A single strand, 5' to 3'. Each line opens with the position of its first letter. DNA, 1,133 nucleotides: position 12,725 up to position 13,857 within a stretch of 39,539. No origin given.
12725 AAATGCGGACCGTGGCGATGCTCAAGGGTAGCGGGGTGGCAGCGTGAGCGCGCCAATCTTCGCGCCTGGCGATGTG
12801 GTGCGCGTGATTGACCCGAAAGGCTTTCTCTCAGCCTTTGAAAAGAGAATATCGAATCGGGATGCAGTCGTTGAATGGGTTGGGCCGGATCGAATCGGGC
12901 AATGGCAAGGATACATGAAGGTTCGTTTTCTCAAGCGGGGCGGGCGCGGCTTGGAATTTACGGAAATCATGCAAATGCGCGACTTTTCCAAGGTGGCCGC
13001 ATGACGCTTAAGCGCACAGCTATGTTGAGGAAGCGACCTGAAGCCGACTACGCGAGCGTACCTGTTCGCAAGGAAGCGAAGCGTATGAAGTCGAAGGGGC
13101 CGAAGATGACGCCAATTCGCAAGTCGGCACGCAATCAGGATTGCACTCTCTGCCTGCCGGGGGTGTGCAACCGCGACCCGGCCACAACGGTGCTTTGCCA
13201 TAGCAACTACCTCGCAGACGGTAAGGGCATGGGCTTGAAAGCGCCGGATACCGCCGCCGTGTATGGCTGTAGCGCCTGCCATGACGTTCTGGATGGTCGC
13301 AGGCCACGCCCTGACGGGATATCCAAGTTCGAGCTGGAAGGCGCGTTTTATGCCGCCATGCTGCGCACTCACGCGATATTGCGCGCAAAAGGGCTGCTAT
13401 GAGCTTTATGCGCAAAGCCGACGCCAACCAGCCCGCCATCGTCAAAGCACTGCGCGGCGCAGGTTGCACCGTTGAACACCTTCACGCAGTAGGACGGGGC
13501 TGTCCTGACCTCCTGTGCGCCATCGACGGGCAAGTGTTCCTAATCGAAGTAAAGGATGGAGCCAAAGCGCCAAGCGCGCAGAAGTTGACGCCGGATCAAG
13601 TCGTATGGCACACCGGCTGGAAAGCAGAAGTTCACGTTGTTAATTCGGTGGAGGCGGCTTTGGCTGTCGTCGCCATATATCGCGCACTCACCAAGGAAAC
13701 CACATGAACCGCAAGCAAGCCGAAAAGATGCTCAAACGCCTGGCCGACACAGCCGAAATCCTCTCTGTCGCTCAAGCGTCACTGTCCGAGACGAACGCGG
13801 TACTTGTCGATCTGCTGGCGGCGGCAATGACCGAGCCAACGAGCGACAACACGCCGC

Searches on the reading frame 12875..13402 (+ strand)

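Call 33: search_protein_families(library=pfam, proteins=[window:12875-13402:+], max_evalue=0.01)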
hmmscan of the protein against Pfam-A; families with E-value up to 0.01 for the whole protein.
window:12875-13402:+ (175 aa): 1 family
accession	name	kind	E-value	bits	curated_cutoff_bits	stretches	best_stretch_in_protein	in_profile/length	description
PF07102.17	YbcO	-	5.9e-24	84.3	29.9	1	81-173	3-91/92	Putative nuclease YbcO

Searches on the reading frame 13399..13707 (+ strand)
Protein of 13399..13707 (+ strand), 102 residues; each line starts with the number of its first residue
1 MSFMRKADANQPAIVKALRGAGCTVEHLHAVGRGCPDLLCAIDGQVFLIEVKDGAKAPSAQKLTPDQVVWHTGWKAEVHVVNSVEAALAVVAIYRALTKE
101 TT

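Call 33: search_protein_families(library=pfam, proteins=[window:13399-13707:+], max_evalue=0.01)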
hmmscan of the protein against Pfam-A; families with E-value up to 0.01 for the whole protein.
window:13399-13707:+ (102 aa): 0 families

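Call 50: search_protein_families(library=phrogs, proteins=[window:13399-13707:+], max_evalue=0.001)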
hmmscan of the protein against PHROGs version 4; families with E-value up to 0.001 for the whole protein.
window:13399-13707:+ (102 aa): 2 families
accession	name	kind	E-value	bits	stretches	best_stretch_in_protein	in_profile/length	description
phrog_93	-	DNA, RNA and nucleotide metabolism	1.6e-13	51.2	1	12-98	359-445/613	endonuclease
phrog_5702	-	DNA, RNA and nucleotide metabolism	2.6e-07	31.5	1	33-94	5-66/70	Holliday junction resolvase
